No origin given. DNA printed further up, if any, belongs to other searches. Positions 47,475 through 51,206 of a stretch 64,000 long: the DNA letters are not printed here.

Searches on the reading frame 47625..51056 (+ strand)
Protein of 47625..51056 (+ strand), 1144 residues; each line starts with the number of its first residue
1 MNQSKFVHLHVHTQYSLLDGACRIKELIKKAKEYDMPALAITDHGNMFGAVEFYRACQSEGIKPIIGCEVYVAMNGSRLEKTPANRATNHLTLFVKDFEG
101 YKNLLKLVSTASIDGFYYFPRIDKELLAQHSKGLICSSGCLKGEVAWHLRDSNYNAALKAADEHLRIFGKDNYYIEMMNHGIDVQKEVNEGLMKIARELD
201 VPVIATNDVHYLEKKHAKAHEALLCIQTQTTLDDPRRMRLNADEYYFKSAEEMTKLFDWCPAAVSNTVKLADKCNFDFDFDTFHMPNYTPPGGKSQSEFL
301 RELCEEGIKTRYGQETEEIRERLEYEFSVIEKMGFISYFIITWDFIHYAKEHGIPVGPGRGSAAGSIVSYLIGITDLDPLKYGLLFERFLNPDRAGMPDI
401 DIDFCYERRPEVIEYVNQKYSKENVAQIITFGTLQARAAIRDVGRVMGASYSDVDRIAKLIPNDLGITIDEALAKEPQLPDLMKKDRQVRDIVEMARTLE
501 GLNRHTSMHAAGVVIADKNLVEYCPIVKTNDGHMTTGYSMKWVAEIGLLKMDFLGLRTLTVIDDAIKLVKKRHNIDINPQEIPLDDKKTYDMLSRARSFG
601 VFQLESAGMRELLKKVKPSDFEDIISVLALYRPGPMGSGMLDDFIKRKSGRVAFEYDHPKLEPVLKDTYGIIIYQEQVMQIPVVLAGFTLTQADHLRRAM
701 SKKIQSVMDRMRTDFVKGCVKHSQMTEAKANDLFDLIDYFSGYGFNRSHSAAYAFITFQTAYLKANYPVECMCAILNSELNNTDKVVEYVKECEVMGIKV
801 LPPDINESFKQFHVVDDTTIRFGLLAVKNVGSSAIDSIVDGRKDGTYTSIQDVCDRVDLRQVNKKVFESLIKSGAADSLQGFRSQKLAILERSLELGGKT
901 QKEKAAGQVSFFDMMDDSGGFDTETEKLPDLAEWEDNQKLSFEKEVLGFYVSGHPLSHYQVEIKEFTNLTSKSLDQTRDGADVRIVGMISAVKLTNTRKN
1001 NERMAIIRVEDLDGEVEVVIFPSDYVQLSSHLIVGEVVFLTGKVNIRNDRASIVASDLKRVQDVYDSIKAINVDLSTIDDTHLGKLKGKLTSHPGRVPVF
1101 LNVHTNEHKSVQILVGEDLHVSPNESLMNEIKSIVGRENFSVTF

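Call 64: search_protein_families(library=pfam, proteins=[window:47625-51056:+], max_evalue=0.001)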
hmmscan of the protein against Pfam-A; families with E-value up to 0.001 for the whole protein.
window:47625-51056:+ (1144 aa): 6 families
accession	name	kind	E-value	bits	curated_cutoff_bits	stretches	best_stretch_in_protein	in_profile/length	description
PF07733.18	DNA_pol3_alpha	-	1.6e-105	352.9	23.9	1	299-555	2-260/260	Bacterial DNA polymerase III alpha NTPase domain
PF17657.6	DNA_pol3_finger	-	1.8e-68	229.5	22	1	558-722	1-165/166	Bacterial DNA polymerase III alpha subunit finger domain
PF02811.25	PHP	-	3e-62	210.2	26.4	1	8-180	1-164/164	PHP domain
PF14579.12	HHH_6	-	2e-28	98.8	25.6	1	797-885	1-89/90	Helix-hairpin-helix motif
PF01336.31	tRNA_anti-codon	-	7.3e-12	45.5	27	1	983-1059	1-73/75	OB-fold nucleic acid binding domain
PF20914.2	DNA_pol_IIIA_C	-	0.00015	22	22.5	1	1086-1136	2-52/52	DNA polymerase III subunit alpha, C-terminal domain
